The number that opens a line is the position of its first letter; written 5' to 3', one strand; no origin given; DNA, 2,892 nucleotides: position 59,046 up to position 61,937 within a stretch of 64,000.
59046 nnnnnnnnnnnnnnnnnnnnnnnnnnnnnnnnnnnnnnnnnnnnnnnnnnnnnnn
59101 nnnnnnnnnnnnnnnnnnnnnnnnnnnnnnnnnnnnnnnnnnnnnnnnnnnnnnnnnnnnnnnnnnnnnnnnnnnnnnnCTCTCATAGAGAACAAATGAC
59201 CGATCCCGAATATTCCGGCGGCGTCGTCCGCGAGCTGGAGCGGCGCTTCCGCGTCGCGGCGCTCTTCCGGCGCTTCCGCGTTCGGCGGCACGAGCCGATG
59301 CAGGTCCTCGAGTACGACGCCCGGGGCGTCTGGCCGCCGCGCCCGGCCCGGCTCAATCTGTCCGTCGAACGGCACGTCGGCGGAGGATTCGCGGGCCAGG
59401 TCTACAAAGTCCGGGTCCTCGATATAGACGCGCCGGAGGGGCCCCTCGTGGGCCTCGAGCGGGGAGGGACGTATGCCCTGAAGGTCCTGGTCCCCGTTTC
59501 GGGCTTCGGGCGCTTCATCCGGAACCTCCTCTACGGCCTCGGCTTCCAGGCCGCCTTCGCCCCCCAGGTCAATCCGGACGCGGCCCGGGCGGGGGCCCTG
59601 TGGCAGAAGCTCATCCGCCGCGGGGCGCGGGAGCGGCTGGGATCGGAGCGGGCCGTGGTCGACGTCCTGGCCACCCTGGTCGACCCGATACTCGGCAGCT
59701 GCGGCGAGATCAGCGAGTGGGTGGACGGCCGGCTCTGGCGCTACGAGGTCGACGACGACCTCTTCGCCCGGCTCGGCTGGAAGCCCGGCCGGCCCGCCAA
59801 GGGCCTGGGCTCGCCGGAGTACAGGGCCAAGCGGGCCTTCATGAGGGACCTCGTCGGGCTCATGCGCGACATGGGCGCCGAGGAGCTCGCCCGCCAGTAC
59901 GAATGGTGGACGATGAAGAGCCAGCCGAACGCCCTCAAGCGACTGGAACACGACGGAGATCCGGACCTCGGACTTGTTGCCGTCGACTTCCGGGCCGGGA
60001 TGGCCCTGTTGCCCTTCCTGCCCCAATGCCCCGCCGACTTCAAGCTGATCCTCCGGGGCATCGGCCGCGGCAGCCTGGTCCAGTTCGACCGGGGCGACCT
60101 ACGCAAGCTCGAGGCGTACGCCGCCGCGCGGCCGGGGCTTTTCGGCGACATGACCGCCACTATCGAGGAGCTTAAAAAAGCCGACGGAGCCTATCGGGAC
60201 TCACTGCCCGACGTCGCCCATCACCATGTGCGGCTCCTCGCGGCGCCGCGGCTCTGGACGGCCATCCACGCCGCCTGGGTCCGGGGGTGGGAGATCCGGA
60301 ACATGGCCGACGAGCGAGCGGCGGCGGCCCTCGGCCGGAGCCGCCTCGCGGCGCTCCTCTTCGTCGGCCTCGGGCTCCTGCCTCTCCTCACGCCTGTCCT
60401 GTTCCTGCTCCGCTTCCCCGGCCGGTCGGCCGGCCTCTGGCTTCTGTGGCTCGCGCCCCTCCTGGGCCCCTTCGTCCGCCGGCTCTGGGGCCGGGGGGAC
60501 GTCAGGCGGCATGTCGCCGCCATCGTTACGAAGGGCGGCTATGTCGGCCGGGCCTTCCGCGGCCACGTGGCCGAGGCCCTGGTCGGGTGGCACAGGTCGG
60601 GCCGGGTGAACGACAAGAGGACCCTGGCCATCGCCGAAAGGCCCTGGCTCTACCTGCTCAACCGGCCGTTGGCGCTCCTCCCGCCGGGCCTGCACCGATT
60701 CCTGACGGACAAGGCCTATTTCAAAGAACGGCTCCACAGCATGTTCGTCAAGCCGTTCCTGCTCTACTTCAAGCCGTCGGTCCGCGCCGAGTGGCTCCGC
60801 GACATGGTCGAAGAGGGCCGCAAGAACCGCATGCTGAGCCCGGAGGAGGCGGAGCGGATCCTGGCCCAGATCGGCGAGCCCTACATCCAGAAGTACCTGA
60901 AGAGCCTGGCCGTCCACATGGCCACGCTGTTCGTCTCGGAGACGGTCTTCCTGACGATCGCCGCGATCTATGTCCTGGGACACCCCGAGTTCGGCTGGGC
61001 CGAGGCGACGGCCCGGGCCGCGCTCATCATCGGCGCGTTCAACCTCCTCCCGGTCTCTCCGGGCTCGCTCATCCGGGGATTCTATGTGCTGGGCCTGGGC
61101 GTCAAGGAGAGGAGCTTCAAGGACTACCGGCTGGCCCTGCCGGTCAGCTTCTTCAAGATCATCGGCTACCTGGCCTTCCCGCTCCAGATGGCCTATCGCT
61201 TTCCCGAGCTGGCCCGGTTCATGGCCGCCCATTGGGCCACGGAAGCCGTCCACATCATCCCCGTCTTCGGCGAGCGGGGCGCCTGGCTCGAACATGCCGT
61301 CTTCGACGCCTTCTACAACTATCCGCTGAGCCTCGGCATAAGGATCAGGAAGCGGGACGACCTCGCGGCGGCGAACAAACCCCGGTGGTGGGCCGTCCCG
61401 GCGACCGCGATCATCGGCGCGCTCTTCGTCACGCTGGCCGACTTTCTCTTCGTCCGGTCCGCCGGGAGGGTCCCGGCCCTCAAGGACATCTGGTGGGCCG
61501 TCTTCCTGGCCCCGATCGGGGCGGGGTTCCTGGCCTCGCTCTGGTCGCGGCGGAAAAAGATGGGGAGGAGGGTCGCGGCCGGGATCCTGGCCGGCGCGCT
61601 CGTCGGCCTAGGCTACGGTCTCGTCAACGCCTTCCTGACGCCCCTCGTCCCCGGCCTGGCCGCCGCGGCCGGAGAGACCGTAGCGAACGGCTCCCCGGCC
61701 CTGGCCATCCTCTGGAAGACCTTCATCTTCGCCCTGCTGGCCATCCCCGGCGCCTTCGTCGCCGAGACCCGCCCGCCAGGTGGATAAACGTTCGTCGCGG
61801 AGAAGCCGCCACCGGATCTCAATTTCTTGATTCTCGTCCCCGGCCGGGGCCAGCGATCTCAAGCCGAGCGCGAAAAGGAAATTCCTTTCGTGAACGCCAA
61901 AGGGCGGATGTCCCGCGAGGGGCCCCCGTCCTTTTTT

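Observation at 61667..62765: Roughly 1-kb insertion flanked by 111-bp direct repeats that duplicate the 3' end of the kinase-membrane gene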

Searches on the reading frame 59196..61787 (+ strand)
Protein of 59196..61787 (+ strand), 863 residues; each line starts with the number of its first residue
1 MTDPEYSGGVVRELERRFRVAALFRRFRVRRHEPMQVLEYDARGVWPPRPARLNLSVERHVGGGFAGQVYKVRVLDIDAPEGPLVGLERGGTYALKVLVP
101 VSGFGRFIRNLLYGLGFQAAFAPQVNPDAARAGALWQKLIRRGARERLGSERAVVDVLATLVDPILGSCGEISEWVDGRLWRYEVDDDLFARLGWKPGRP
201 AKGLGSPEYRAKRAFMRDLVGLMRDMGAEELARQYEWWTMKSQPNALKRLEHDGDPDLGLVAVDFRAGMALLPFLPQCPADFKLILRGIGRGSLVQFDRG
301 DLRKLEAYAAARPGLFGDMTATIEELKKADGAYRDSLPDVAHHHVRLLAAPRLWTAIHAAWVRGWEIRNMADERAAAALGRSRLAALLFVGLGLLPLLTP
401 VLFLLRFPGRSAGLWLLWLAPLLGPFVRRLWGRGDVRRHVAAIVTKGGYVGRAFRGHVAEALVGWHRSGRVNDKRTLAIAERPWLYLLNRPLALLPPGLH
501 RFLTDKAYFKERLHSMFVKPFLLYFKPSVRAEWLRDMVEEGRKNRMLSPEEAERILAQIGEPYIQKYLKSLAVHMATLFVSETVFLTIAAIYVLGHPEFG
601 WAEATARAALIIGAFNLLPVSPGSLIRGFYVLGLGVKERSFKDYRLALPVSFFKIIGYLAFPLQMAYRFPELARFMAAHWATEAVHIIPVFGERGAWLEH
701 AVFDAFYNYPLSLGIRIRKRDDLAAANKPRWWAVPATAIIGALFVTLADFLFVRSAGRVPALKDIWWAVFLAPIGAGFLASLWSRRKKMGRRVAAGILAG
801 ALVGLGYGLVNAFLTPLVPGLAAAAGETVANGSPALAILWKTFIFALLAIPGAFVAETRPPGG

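Call 4: search_protein_families(library=pfam, proteins=[window:59196-61787:+], max_evalue=0.1)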
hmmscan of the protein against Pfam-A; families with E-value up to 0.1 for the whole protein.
window:59196-61787:+ (863 aa): 0 families

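Call 7: search_protein_families(library=ncbifam, proteins=[window:59196-61787:+], max_evalue=1)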
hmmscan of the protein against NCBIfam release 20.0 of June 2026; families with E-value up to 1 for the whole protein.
window:59196-61787:+ (863 aa): 0 families
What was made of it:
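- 59196..61787 (+): 863-aa conserved Aminicenantes membrane-protein gene, with no Pfam/NCBIfam family. Its present 3' end is T1 plus a new 2-codon tail. There are no family hits (calls 4, 7).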

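Call 8: search_protein_families(library=padloc, proteins=[window:59196-61787:+], max_evalue=1)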
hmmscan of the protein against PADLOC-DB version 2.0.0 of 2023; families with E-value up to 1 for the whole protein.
window:59196-61787:+ (863 aa): 0 families

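Call 26: find_homologous_proteins(query=window:59196-61784:+)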
Query window:59196-61784:+ (863 aa): 2951 proteins with E <= 0.001 among 8000 candidates; the best 120 are listed.
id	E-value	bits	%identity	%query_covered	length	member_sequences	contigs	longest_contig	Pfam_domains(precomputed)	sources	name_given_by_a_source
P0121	0.0e+0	1950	100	100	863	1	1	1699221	-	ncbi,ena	-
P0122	0.0e+0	1664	83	100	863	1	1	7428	-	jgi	jgi:hypothetical protein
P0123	0.0e+0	1655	84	100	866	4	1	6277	-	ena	-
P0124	0.0e+0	1652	83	100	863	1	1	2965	-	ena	-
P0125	0.0e+0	1645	82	100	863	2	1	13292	-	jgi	jgi:hypothetical protein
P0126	0.0e+0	1643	82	100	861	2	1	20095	-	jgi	jgi:hypothetical protein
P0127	0.0e+0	1639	82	100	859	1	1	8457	-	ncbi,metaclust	ncbi:MAG: hypothetical protein A2W20_05790, partial [Candidatus Aminicenantes bacterium RBG_16_66_30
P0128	0.0e+0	1639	81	100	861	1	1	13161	-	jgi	jgi:hypothetical protein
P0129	0.0e+0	1639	82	100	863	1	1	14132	-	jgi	-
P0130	0.0e+0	1638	82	100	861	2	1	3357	-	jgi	-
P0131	0.0e+0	1634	82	100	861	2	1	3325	-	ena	-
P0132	0.0e+0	1631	82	100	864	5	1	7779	-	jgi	-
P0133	0.0e+0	1620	82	100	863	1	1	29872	-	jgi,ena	-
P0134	0.0e+0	1620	82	100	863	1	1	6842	-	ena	-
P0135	0.0e+0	1612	82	100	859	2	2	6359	-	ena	-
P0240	0.0e+0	1223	82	76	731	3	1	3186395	-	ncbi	-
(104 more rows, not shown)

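Call 28: find_encoding_contigs(protein=P0122, flank=4000, max_places=2)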
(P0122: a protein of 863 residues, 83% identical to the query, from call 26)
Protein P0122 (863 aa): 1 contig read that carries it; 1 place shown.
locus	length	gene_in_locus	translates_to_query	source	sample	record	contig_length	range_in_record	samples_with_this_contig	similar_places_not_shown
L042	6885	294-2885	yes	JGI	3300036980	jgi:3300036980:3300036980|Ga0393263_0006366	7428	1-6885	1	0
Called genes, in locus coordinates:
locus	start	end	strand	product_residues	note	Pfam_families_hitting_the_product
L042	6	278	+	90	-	-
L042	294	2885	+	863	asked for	-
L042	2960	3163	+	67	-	PF04986:Y2_Tnp (weak)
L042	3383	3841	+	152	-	PF12833:HTH_18, PF00165:HTH_AraC (weak)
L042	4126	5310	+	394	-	PF17170:DUF5128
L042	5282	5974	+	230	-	-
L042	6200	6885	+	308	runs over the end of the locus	PF17170:DUF5128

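Call 29: find_encoding_contigs(protein=P0125, flank=4000, max_places=2)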
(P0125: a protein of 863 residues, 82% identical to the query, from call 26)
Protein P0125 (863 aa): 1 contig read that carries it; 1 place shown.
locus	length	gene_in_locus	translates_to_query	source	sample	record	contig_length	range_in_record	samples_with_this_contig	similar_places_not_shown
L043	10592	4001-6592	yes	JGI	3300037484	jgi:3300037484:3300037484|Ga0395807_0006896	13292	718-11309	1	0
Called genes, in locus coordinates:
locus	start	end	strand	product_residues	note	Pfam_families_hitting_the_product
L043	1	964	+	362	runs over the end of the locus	PF00483:NTP_transferase, PF12804:NTP_transf_3, PF22640:ManC_GMP_beta-helix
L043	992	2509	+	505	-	PF00675:Peptidase_M16 (weak), PF05193:Peptidase_M16_C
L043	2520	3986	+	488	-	PF00675:Peptidase_M16, PF05193:Peptidase_M16_C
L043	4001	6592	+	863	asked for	-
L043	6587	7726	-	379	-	PF17170:DUF5128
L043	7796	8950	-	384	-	-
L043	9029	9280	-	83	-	-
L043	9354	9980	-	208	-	PF08843:AbiEii (faint)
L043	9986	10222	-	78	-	PF21956:DUF6922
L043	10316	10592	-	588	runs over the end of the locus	PF01336:tRNA_anti-codon, PF00152:tRNA-synt_2, PF02938:GAD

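Call 30: find_encoding_contigs(protein=P0240, flank=4000, max_places=2)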
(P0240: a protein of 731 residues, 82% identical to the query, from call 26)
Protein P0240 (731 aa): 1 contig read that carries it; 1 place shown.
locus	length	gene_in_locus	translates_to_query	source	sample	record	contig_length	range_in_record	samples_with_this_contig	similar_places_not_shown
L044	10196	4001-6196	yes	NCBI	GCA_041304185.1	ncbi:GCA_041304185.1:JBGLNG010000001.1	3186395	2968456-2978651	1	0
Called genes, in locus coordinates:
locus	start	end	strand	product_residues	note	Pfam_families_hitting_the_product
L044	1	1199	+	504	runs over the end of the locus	PF00884:Sulfatase, PF01663:Phosphodiest (faint), PF16347:SGSH_C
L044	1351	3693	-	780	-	PF02463:SMC_N, PF13175:AAA_15, PF13476:AAA_23, PF13555:AAA_29 (weak), PF13304:AAA_21 (faint), PF06818:Fez1 (faint)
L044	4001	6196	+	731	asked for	-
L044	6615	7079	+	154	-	PF07929:PRiA4_ORF3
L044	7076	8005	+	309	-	PF00117:GATase, PF07722:Peptidase_C26 (weak)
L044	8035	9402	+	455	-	PF02878:PGM_PMM_I, PF02879:PGM_PMM_II, PF02880:PGM_PMM_III, PF00408:PGM_PMM_IV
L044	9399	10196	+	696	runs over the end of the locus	PF00483:NTP_transferase, PF12804:NTP_transf_3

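Call 39: find_encoding_contigs(protein=P0123, flank=4000, max_places=2)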
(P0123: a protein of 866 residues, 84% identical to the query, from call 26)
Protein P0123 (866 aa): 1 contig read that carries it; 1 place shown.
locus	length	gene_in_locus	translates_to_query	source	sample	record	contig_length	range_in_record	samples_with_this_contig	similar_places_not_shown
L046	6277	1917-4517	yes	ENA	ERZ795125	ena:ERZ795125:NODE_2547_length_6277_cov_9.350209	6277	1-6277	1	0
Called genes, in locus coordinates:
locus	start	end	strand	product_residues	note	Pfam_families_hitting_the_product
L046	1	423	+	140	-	?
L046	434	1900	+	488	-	PF00675:Peptidase_M16, PF05193:Peptidase_M16_C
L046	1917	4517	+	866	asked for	-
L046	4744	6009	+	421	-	-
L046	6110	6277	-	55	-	?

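Call 45: search_protein_families(library=pfam, proteins=[L042:2960-3163:+], max_evalue=0.01)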
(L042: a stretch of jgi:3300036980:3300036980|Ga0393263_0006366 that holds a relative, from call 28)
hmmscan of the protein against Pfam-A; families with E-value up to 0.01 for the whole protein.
L042:2960-3163:+ (67 aa): 1 family
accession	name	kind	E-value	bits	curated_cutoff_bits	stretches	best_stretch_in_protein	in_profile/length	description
PF04986.18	Y2_Tnp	-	5.3e-06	27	20.9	1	3-31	151-179/183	Putative transposase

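Call 67: find_encoding_contigs(protein=P0121, flank=8000, max_places=2)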
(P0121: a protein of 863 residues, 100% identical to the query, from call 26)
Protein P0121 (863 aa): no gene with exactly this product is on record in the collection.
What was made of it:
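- Tried and rejected: Looking up the window's own contig through P0121 failed (call 67), so no genome-wide search of the source MAG was possible.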
